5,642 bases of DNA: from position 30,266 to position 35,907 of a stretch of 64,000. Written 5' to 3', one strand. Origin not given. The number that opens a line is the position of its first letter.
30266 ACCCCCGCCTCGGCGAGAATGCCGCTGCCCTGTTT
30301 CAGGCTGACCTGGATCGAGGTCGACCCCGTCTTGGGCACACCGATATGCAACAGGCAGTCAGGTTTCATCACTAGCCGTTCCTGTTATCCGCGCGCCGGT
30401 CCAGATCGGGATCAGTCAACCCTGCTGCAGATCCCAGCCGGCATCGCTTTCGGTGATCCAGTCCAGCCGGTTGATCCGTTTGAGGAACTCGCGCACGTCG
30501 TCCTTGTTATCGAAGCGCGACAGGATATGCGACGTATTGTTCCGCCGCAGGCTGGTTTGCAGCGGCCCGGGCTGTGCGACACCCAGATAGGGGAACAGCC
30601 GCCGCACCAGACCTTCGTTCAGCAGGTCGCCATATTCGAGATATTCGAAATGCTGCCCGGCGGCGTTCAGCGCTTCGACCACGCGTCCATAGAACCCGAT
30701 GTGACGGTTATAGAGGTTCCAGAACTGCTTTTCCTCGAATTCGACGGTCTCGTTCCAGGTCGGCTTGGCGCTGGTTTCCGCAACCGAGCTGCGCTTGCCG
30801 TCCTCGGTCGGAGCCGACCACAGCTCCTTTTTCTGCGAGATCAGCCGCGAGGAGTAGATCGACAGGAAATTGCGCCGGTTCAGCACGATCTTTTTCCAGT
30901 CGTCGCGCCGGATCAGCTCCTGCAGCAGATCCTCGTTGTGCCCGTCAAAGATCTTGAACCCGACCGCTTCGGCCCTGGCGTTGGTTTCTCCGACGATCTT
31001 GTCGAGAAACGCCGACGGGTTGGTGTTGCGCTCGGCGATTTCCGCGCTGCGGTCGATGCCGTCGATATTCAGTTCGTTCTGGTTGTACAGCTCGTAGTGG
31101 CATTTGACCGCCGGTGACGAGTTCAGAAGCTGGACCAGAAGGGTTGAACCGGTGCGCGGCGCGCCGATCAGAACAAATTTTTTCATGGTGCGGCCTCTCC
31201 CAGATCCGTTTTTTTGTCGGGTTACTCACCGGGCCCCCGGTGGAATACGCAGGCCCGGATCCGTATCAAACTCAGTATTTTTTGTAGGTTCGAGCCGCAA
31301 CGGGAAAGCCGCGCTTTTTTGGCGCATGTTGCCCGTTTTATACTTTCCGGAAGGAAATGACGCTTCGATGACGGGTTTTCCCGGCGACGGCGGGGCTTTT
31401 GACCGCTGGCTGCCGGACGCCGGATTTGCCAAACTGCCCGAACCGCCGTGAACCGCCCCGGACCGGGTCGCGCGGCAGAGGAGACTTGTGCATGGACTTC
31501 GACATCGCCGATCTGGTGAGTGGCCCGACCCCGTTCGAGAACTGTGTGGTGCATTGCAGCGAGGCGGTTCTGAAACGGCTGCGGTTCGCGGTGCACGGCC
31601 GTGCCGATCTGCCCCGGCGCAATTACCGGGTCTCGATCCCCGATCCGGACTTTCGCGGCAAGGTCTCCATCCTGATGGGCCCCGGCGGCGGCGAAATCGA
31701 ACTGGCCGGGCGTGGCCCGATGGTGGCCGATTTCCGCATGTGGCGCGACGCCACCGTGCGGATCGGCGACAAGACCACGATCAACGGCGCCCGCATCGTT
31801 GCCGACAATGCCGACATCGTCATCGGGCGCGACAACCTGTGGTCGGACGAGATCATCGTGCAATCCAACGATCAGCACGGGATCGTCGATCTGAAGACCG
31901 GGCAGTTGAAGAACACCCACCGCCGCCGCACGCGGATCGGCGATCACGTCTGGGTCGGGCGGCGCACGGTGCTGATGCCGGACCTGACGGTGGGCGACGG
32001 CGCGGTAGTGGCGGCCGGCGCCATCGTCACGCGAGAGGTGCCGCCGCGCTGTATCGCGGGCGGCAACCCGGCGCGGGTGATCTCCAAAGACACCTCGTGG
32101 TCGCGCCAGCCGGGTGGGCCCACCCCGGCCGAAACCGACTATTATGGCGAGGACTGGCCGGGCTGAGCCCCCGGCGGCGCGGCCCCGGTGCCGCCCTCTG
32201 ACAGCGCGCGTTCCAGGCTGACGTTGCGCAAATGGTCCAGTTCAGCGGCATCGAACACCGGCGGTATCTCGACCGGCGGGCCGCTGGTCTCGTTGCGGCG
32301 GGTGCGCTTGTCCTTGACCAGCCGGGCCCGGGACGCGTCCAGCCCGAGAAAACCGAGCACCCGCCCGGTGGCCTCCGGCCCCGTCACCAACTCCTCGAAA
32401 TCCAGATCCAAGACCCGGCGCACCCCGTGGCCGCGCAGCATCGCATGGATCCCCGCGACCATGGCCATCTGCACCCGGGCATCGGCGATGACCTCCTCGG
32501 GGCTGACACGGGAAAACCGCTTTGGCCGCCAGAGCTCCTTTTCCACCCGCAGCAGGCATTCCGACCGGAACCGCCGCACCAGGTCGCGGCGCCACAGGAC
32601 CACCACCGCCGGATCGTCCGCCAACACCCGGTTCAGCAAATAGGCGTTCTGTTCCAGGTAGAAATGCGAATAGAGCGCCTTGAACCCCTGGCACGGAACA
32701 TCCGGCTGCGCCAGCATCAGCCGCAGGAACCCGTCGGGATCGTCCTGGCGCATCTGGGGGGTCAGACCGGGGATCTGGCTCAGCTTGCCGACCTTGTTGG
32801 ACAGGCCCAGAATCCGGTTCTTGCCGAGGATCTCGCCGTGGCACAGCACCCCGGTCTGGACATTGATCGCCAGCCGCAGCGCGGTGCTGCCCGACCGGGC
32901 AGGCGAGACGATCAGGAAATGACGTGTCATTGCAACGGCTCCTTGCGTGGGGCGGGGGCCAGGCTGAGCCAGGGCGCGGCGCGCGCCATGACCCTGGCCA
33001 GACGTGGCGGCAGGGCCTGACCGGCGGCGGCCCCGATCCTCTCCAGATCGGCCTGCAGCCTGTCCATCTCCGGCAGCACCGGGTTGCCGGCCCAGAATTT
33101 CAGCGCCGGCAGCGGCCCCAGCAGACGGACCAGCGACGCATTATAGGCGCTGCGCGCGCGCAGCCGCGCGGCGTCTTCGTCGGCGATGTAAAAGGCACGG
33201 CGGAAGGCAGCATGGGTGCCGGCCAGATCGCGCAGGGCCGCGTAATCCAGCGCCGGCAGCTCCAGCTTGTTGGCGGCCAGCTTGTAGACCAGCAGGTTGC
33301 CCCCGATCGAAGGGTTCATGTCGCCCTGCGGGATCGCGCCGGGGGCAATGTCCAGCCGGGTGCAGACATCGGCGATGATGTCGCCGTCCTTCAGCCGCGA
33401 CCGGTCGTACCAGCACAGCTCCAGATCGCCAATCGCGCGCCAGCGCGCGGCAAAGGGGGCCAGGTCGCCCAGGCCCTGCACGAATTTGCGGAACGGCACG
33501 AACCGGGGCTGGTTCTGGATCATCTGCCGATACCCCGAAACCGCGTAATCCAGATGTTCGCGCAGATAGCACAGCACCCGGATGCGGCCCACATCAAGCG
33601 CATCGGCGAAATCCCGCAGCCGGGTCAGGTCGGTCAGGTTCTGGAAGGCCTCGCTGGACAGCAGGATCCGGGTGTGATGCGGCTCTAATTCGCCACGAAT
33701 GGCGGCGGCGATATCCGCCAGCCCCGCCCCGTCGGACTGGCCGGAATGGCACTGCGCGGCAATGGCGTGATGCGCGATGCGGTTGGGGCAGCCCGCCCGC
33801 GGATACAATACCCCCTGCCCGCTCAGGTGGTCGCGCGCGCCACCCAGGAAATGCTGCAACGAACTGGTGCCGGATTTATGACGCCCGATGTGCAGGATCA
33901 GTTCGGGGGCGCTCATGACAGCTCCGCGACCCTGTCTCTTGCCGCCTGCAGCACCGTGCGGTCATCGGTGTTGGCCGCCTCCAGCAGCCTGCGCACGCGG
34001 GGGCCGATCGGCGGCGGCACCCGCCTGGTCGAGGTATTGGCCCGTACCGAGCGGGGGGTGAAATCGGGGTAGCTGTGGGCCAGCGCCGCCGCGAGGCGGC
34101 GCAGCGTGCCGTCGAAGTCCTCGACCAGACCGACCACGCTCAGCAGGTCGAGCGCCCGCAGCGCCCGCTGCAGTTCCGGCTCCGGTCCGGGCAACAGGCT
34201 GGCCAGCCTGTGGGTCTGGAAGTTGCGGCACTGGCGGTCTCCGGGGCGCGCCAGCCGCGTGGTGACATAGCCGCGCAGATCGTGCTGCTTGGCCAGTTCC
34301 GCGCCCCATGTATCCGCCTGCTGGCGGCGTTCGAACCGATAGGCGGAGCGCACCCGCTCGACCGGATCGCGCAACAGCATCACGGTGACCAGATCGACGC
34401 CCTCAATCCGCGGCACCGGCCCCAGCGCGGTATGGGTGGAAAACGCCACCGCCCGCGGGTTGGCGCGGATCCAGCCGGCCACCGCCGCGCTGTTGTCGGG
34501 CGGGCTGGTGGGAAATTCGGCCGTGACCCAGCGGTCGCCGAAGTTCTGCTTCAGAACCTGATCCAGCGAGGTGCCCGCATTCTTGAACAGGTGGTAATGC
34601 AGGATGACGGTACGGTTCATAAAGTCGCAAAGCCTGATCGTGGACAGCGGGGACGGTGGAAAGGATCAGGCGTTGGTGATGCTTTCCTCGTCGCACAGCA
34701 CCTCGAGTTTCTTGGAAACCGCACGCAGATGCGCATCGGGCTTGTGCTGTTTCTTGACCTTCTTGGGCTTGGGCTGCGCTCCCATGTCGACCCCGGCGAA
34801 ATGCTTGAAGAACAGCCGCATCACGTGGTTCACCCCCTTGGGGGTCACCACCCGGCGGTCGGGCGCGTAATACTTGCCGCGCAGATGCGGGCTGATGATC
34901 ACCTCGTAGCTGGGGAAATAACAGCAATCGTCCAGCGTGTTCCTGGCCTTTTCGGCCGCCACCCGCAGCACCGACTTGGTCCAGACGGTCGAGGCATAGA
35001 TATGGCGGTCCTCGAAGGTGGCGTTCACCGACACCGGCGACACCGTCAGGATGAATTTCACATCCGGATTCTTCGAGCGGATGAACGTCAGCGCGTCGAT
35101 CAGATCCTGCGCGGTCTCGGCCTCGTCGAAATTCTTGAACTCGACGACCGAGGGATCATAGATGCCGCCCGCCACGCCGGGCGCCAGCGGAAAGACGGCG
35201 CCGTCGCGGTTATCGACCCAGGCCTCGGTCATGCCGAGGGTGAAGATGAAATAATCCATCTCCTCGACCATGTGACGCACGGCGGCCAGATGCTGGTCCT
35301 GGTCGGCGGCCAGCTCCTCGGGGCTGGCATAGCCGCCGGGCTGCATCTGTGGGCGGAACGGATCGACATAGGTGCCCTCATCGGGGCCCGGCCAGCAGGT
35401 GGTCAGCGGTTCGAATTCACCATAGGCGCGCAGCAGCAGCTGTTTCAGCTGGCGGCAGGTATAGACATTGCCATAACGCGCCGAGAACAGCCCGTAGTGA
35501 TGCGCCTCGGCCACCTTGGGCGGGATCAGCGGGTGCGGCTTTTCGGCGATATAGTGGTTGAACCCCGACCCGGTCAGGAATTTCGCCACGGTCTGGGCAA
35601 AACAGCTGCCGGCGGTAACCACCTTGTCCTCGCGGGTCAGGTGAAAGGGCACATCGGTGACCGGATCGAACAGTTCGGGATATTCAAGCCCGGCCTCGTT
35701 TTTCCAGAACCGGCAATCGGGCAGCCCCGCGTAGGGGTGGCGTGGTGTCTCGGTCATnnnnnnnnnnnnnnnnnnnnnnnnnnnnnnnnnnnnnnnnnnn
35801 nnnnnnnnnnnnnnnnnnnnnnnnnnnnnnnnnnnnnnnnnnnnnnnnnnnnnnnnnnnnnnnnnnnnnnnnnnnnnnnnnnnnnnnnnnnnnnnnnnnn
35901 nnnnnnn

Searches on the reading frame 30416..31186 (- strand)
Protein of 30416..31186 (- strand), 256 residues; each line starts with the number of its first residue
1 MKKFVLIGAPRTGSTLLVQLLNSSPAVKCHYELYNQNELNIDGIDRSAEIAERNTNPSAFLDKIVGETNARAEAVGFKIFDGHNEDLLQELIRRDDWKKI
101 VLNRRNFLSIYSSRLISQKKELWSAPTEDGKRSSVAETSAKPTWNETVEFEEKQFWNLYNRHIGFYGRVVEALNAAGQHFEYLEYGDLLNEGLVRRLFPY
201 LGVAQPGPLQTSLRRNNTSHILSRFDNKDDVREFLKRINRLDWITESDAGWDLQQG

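Call 67: search_protein_families(library=pfam, proteins=[window:30416-31186:-], max_evalue=0.001)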
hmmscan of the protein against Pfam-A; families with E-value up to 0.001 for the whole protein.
window:30416-31186:- (256 aa): 1 family
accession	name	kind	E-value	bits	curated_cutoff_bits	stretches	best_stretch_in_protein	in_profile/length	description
PF13469.12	Sulfotransfer_3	-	4.2e-07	30.9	27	1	5-45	3-43/216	Sulfotransferase family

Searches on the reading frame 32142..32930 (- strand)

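Call 68: search_protein_families(library=pfam, proteins=[window:32142-32930:-], max_evalue=0.001)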
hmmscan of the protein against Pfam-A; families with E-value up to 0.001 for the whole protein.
window:32142-32930:- (262 aa): 1 family
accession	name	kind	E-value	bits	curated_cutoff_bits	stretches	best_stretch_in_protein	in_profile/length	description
PF13469.12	Sulfotransfer_3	-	3.7e-06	27.8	27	1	7-198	4-213/216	Sulfotransferase family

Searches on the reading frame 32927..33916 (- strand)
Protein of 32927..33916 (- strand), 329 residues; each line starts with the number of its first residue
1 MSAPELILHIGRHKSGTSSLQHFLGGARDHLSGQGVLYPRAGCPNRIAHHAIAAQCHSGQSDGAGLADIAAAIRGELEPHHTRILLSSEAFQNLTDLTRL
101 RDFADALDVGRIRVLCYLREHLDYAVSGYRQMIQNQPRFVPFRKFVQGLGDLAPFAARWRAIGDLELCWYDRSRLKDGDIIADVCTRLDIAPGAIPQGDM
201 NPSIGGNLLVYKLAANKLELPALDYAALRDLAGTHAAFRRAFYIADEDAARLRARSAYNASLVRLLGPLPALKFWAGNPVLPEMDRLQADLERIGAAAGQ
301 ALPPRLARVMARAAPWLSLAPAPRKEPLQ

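Call 7: search_protein_families(library=pfam, proteins=[window:32927-33916:-], max_evalue=0.01)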
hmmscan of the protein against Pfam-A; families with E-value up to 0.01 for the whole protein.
window:32927-33916:- (329 aa): 0 families

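Call 12: search_protein_families(library=pfam, proteins=[window:32927-33916:-], max_evalue=10)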
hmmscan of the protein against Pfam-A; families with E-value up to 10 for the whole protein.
window:32927-33916:- (329 aa): 1 family
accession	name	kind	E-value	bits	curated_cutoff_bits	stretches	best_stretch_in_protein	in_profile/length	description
PF12501.13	DUF3708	-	0.099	12.7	24.1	1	236-274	14-52/166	Phosphate ATP-binding cassette transporter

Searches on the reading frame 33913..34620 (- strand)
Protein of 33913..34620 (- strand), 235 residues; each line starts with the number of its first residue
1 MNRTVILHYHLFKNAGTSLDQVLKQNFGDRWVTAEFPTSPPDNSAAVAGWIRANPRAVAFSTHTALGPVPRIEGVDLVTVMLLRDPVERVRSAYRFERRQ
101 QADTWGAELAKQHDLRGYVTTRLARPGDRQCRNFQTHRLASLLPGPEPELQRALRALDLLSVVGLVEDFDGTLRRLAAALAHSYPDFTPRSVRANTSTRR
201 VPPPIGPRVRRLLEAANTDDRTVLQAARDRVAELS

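Call 7: search_protein_families(library=pfam, proteins=[window:33913-34620:-], max_evalue=0.01)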
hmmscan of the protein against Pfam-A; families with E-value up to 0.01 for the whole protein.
window:33913-34620:- (235 aa): 0 families

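Call 12: search_protein_families(library=pfam, proteins=[window:33913-34620:-], max_evalue=10)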
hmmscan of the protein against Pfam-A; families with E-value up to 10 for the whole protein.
window:33913-34620:- (235 aa): 1 family
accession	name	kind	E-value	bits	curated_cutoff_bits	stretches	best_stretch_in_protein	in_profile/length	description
PF03567.20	Sulfotransfer_2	-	0.014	16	22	1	4-111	9-115/252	Sulfotransferase family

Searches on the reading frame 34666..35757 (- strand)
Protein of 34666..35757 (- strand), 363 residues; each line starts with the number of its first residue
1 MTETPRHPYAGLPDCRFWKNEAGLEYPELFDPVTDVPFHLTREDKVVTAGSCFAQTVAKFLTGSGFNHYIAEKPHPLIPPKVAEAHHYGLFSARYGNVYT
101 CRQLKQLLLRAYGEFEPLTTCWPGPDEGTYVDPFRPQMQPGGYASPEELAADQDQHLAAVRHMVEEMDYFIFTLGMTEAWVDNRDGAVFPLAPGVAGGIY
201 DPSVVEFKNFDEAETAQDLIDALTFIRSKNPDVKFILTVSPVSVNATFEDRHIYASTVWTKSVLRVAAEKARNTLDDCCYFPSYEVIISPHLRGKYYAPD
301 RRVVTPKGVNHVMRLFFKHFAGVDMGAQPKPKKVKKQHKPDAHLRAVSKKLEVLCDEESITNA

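Call 7: search_protein_families(library=pfam, proteins=[window:34666-35757:-], max_evalue=0.01)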
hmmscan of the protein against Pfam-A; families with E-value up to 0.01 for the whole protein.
window:34666-35757:- (363 aa): 1 family
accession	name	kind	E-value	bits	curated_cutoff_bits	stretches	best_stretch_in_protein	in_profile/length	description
PF08885.17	GSCFA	-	1.9e-42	146.1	25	1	45-316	1-237/237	GSCFA family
